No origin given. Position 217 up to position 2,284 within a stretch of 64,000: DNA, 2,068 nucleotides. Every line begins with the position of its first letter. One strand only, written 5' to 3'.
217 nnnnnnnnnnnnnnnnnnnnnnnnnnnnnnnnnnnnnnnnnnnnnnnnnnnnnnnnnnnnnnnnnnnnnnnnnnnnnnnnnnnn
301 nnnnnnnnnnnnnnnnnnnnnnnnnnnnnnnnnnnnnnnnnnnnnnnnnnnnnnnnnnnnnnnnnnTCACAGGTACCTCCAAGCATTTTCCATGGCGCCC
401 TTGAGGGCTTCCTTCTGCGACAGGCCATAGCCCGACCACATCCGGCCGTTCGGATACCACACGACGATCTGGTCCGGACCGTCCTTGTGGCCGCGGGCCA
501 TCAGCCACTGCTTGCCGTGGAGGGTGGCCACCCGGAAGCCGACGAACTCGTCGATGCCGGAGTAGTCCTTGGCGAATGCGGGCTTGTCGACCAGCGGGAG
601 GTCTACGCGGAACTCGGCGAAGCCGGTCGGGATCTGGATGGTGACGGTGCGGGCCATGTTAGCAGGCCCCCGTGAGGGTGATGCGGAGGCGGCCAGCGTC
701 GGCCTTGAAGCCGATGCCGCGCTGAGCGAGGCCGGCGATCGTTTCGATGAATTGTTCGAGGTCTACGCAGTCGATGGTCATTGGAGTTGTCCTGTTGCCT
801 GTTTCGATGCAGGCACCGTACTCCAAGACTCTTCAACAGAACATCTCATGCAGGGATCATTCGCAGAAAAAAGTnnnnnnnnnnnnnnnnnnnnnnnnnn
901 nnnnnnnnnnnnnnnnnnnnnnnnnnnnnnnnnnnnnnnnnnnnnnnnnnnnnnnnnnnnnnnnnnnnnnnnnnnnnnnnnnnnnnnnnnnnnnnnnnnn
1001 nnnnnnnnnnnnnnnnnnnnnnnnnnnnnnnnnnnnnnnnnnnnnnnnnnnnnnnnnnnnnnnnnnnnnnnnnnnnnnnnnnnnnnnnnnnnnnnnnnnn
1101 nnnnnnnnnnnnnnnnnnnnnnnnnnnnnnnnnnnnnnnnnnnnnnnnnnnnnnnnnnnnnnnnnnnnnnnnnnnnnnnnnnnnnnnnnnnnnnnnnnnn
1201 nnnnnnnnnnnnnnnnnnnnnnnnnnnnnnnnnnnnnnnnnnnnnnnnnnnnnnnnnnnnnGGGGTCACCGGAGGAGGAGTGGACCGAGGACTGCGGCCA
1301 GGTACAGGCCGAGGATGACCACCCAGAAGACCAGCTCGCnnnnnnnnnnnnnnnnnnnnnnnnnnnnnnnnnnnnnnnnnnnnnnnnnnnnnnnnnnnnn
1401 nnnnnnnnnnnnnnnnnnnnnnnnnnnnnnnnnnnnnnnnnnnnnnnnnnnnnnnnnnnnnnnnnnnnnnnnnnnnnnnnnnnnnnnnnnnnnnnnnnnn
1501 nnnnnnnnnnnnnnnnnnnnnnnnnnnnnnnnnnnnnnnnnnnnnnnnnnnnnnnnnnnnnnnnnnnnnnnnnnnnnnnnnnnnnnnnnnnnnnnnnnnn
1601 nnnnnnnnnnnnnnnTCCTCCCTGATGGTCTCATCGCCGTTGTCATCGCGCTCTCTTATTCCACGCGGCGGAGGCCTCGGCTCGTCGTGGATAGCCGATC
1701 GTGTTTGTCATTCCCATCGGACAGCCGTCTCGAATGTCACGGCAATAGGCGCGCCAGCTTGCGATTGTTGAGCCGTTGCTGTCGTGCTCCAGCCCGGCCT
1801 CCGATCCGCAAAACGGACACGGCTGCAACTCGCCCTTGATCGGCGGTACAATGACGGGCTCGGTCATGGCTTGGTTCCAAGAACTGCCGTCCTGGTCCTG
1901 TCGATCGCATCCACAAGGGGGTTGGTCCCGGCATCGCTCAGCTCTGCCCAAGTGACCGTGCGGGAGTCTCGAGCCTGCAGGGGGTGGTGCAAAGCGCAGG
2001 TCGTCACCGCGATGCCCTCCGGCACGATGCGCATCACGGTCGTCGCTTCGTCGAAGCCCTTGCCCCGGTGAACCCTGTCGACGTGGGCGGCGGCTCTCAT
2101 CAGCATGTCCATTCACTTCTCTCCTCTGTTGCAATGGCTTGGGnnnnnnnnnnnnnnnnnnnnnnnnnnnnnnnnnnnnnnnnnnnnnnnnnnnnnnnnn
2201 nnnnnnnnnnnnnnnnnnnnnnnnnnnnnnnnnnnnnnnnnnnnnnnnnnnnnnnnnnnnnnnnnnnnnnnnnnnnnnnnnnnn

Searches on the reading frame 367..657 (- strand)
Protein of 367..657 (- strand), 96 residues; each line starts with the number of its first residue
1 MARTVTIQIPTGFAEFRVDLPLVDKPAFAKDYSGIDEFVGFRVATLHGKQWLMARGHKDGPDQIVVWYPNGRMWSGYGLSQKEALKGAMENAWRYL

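Call 100: find_encoding_contigs(protein=window:367-657:-, flank=10000, max_places=2)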
Protein window:367-657:- (96 aa): no gene with exactly this product is on record in the collection.

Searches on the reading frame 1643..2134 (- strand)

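Call 116: search_protein_families(library=pfam, proteins=[window:1643-2134:-], max_evalue=0.01)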
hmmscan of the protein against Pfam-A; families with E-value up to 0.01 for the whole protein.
window:1643-2134:- (163 aa): 2 families
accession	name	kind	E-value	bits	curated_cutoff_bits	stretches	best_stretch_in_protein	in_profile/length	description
PF14354.12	Lar_restr_allev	-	1.3e-08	35.4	28.6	1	102-162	2-58/58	Restriction alleviation protein Lar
PF23451.1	Zn_ribbon_PaaD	-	0.0023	18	27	1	105-133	16-44/53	PaaD zinc beta ribbon domain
